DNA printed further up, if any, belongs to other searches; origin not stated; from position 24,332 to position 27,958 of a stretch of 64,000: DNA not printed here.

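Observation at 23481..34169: Tandem 'beta-barrel + giant lipoprotein Met-zincin' modules: candidate dedicated protease export/display system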

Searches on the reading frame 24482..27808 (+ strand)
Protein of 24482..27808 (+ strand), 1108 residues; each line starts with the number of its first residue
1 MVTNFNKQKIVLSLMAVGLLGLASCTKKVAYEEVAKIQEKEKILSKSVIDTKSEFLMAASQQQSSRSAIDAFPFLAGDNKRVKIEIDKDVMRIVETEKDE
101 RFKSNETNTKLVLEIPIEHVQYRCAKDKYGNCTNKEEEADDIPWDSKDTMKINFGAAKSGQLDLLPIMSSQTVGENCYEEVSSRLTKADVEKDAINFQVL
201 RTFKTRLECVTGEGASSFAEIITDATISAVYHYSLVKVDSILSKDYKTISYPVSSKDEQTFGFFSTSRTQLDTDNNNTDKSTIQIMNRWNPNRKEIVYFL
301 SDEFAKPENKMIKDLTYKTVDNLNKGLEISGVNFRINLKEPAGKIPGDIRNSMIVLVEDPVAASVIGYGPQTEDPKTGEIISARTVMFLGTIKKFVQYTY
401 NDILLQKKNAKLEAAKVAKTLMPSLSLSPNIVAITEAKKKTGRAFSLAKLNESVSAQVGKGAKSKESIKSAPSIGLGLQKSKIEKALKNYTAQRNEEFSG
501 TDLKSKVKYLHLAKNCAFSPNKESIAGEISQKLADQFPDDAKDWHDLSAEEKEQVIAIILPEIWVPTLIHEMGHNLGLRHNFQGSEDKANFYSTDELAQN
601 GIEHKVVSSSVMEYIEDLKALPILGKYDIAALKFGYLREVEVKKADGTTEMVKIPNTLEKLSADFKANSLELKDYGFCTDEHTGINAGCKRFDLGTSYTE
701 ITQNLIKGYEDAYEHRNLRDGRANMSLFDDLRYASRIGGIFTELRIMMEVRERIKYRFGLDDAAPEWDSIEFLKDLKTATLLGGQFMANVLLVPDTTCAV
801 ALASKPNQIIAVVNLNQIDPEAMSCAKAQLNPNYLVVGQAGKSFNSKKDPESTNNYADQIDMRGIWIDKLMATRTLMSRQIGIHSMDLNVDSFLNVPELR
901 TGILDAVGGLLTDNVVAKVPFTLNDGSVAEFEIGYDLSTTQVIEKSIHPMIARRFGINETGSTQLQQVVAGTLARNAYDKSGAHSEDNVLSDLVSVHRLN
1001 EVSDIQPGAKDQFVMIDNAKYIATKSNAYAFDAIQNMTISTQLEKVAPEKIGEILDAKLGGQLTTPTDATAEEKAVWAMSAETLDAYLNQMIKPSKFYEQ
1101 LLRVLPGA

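Call 4: search_protein_families(library=pfam, proteins=[window:24482-27808:+], max_evalue=0.1)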
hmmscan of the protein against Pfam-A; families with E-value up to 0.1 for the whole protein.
window:24482-27808:+ (1108 aa): 7 families
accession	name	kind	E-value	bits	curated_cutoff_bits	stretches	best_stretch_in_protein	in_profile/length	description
PF16313.11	DUF4953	-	6.1e-11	42.5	24.2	1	569-715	18-165/316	Met-zincin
PF10462.15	Peptidase_M66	-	0.0031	17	20.6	1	567-593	195-221/306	Peptidase M66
PF13688.12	Reprolysin_5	-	0.0038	17.9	27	1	565-587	142-167/196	Metallo-peptidase family M12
PF05572.19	Peptidase_M43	-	0.016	15.6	23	1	567-604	71-109/152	Pregnancy-associated plasma protein-A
PF13582.12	Reprolysin_3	-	0.029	15.3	22.4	1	566-580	108-122/123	Metallo-peptidase family M12B Reprolysin-like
PF14084.11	DUF4264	-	0.053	13.6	27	0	316-340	16-40/52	Protein of unknown function (DUF4264)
PF00413.30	Peptidase_M10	-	0.055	13.8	24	0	566-585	110-129/159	Matrixin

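Call 5: search_protein_families(library=ncbifam, proteins=[window:24482-27808:+], max_evalue=0.1)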
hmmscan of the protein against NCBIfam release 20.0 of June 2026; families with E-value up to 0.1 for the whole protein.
window:24482-27808:+ (1108 aa): 1 family
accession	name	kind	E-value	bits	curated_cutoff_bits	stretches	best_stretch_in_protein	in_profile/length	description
TIGR03952.1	metzin_BF0631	equivalog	0.0067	15.5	208.1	1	565-589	233-257/351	zinc-dependent metalloproteinase lipoprotein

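Call 32: search_solved_structures(query=window:24482-27808:+, max_evalue=1)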
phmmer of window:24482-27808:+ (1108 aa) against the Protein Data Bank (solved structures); distinct sequences matched with E-value up to 1: 1.
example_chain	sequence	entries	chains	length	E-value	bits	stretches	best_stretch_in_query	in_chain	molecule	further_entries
4r83_A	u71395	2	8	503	0.5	11.8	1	160-314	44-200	Sialyltransferase 0160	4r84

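Call 50: find_homologous_proteins(query=window:24482-27808:+, max_evalue=0.00001)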
Query window:24482-27808:+ (1108 aa): 221 proteins with E <= 0.00001 among 8000 candidates; the best 120 are listed.
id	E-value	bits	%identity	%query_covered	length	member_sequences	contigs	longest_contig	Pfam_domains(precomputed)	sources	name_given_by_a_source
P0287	0.0e+0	2408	97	100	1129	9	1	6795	PF16313.12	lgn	-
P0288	0.0e+0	1756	71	100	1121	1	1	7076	PF16313.12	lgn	-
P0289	0.0e+0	1729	71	99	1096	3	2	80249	PF16313.12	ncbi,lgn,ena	-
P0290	0.0e+0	1716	70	99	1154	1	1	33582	PF16313.12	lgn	-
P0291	0.0e+0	1695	70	99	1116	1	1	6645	PF16313.12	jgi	jgi:hypothetical protein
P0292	0.0e+0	1651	67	100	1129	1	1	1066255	PF16313.12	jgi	jgi:hypothetical protein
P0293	0.0e+0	1605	66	99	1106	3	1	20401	PF16313.12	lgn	-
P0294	0.0e+0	1593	65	100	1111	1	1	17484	PF16313.12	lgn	-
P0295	0.0e+0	1486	60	99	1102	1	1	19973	PF16313.12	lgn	-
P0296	0.0e+0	1422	60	100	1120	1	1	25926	PF16313.12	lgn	-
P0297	0.0e+0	1417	59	100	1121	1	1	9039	PF16313.12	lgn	-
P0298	0.0e+0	1411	58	98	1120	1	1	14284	PF16313.12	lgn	-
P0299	0.0e+0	1410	59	100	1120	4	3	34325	PF16313.12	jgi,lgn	-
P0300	0.0e+0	1408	59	99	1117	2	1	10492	PF16313.12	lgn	-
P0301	0.0e+0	1406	60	98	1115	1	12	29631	PF16313.12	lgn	-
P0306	0.0e+0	1348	57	99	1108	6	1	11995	PF16313.12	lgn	-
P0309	0.0e+0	1342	57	100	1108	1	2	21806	PF16313.12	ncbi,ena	-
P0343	0.0e+0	1195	52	98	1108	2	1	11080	PF16313.12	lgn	-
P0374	7.4e-286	970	45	98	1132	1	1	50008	PF16313.12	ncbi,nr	ncbi:MAG: zinc-dependent metalloprotease [Moraxellaceae bacterium]|nr:zinc-dependent metalloprotease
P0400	2.9e-235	802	40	96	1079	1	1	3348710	PF16313.12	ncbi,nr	ncbi:hypothetical protein CIK05_12810 [Bdellovibrio sp. qaytius]|nr:hypothetical protein CIK05_12810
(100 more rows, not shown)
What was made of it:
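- Closest known: DUF4953. Same: Homologues are annotated this way (call 50).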

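Call 55: find_encoding_contigs(protein=P0400, flank=6000, max_places=1)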
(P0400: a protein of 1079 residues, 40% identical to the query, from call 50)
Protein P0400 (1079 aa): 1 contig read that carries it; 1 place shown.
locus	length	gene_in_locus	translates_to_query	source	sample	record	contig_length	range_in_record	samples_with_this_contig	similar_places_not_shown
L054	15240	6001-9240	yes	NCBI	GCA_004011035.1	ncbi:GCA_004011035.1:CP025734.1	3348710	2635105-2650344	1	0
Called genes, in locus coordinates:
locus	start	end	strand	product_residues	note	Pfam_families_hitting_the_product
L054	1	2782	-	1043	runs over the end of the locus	PF00873:ACR_tran, PF03176:MMPL (weak)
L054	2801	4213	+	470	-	PF02321:OEP (faint)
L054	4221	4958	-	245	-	PF00075:RNase_H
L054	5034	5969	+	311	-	-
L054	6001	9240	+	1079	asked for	PF16313:DUF4953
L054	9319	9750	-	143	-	-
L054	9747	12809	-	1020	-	PF00580:UvrD-helicase, PF01443:Viral_helicase1 (faint), PF13245:AAA_19, PF13361:UvrD_C, PF13538:UvrD_C_2 (faint)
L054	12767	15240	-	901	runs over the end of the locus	PF12705:PDDEXK_1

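Call 56: find_encoding_contigs(protein=P0374, flank=6000, max_places=1)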
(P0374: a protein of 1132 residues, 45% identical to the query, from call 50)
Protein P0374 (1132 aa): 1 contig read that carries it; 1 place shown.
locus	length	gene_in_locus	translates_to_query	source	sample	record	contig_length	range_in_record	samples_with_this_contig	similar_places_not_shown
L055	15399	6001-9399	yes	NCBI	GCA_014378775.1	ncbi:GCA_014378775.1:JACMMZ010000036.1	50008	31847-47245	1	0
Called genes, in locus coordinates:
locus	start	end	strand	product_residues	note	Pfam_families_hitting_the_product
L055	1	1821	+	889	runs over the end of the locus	PF12705:PDDEXK_1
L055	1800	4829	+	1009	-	PF00580:UvrD-helicase, PF01443:Viral_helicase1 (faint), PF13245:AAA_19, PF13361:UvrD_C, PF13538:UvrD_C_2 (faint)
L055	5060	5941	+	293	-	-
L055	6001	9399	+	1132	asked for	PF16313:DUF4953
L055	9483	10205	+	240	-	PF00075:RNase_H, PF01693:Cauli_VI (weak)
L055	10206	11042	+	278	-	PF13679:Methyltransf_32, PF13847:Methyltransf_31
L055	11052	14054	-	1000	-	-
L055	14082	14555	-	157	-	-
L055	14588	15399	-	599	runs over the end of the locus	PF00672:HAMP, PF07228:SpoIIE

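Call 68: predict_structure(alignment_id=A4)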
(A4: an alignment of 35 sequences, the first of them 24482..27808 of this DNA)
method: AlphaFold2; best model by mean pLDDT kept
length: 1108 residues; sequences in the alignment: 35
mean_pLDDT: 82.8   pTM: 0.79
mean pLDDT of the five models: 82.8, 81.8, 79.7, 78.4, 76.2
residues with pLDDT >= 90: 382; 70-90: 588; 50-70: 73; < 50: 65
segments of 3 or more residues with pLDDT < 50: 1-7, 9-13, 15-30, 34-36, 212-223, 460-475, 522-526
pLDDT, mean of each block of 10 residues (from residue 1): 42 45 40 51 82 92 73 84 92 85 76 90 81 77 87 85 73 73 89 93 75 43 67 94 91 81 82 71 88 96 94 96 95 96 92 88 77 92 92 85 83 66 74 83 73 71 34 52 76 81 81 74 54 86 89 92 92 93 84 89 80 80 92 93 87 87 84 85 77 77 86 79 79 88 89 87 85 89 94 93 90 90 88 91 91 84 94 93 82 92 90 88 84 87 89 89 93 91 88 89 73 89 92 93 91 89 81 88 87 91 91
secondary structure, 60 per line:
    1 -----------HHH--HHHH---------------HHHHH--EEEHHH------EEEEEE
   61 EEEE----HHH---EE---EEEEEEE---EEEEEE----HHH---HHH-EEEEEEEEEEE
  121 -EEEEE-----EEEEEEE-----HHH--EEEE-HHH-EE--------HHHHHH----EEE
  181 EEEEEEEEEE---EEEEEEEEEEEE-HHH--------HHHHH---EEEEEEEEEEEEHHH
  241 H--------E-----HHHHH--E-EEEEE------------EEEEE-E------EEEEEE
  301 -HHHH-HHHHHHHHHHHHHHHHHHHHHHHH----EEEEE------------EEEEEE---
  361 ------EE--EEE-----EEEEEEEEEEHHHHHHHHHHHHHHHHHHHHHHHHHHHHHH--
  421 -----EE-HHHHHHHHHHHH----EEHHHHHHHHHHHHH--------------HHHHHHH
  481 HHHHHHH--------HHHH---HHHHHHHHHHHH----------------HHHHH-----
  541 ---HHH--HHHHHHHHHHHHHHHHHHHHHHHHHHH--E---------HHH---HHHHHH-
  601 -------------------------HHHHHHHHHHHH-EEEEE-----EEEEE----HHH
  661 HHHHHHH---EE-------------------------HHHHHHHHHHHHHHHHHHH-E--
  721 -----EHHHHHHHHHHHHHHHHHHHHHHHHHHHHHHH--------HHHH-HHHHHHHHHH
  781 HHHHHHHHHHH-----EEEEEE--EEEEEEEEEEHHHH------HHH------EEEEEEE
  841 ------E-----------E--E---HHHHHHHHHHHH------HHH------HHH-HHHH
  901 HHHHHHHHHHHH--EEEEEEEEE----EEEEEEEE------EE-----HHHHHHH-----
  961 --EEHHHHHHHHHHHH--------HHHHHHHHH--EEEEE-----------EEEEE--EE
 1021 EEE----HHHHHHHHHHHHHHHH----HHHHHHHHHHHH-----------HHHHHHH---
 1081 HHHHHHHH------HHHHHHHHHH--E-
elements in order (helices of 4 or more, strands of 3 or more residues): H17-20 H36-40 E43-45 E55-64 E80-86 E90-95 E110-120 E122-126 E132-138 E149-152 H168-173 E178-190 E194-205 H218-222 E226-237 H238-241 H256-260 E265-269 E282-286 E295-300 H302-305 H307-330 E335-339 E352-357 E371-373 E379-388 H389-418 H429-440 H447-459 H474-487 H496-499 H503-514 H531-535 H549-575 H594-599 H626-637 E639-643 E649-653 H658-667 H698-716 H727-757 H766-769 H771-791 E797-802 E805-814 H815-818 E834-840 H866-877 H897-912 E915-923 E928-935 H949-955 H965-976 H985-993 E996-1000 E1012-1016 E1019-1023 H1028-1043 H1048-1059 H1071-1077 H1081-1088 H1095-1104

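Call 70: fold_search(model_id=the predicted structure, library=pdb)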
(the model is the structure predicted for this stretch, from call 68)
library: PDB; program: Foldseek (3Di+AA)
matches with E <= 10: 599; with E <= 0.001: 0
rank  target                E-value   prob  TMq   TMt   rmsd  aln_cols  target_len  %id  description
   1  4on1_A                2.4e-02  0.60  0.08  0.21  20.4       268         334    8  Crystal Structure of metalloproteinase-II from Bacteroides fragilis (released 2014-04-09)
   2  4on1_B                2.6e-02  0.51  0.07  0.19  18.8       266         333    9  Crystal Structure of metalloproteinase-II from Bacteroides fragilis (released 2014-04-09)
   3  8wen_A                5.2e-02  0.20  0.07  0.19  22.3       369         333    8  Bacteroides fragilis toxin 2 (released 2024-09-25)
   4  7pol_A                6.8e-02  0.30  0.07  0.19  22.4       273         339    7  Crystal structure of profragilysin-3 (proBFT-3) from Bacteroides fragilis in complex with flumequine (released 2022-09-14)
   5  5ixg_A                8.2e-02  0.21  0.05  0.22  16.5       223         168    4  Crystal Structure of Burkholderia cenocepacia BcnB (released 2017-03-22)
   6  1bud                  1.1e-01  0.85  0.07  0.30   5.9       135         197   13  ACUTOLYSIN A FROM SNAKE VENOM OF AGKISTRODON ACUTUS AT PH 5.0 (released 1999-09-07)
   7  7pou_B                1.4e-01  0.11  0.06  0.16  23.8       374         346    6  Crystal structure of profragilysin-3 (proBFT-3) from Bacteroides fragilis in complex with hesperetin. (released 2022-09-14)
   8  1kuf                  1.7e-01  0.72  0.07  0.28   6.5       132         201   14  High-resolution Crystal Structure of a Snake Venom Metalloproteinase from Taiwan Habu (released 2002-07-03)
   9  1nd1                  1.7e-01  0.63  0.07  0.26   6.0       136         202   11  Amino acid sequence and crystal structure of BaP1, a metalloproteinase from Bothrops asper snake venom that exerts multi (released 2003-11-04)
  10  3hdb_A                1.8e-01  0.75  0.07  0.16   5.5       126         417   12  Crystal structure of AaHIV, A metalloproteinase from venom of Agkistrodon Acutus (released 2009-08-11)
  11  6x5x                  1.8e-01  0.69  0.07  0.28   6.0       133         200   15  Crystal structure o BmooMP-I, a P-I metalloproteinase from Bothrops moojeni (released 2020-10-07)
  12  8wen_C                1.9e-01  0.18  0.07  0.18  19.5       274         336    7  Bacteroides fragilis toxin 2 (released 2024-09-25)
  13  7poq_B                1.9e-01  0.10  0.06  0.17  23.7       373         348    7  Crystal structure of profragilysin-3 (proBFT-3) from Bacteroides fragilis in complex with foliosidine in P41212. (released 2022-09-14)
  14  1wub                  2.2e-01  0.12  0.06  0.20  13.1       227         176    5  Crystal structure of the polyisoprenoid-binding protein, TT1927b, from Thermus thermophilus HB8 (released 2004-12-21)
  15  7poq_A                2.3e-01  0.09  0.06  0.16  23.1       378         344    7  Crystal structure of profragilysin-3 (proBFT-3) from Bacteroides fragilis in complex with foliosidine in P41212. (released 2022-09-14)
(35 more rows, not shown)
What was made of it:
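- Tried and rejected: There were weak metzincin hits and insignificant YceI/lipocalin-like hits for the N-domain (call 70).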
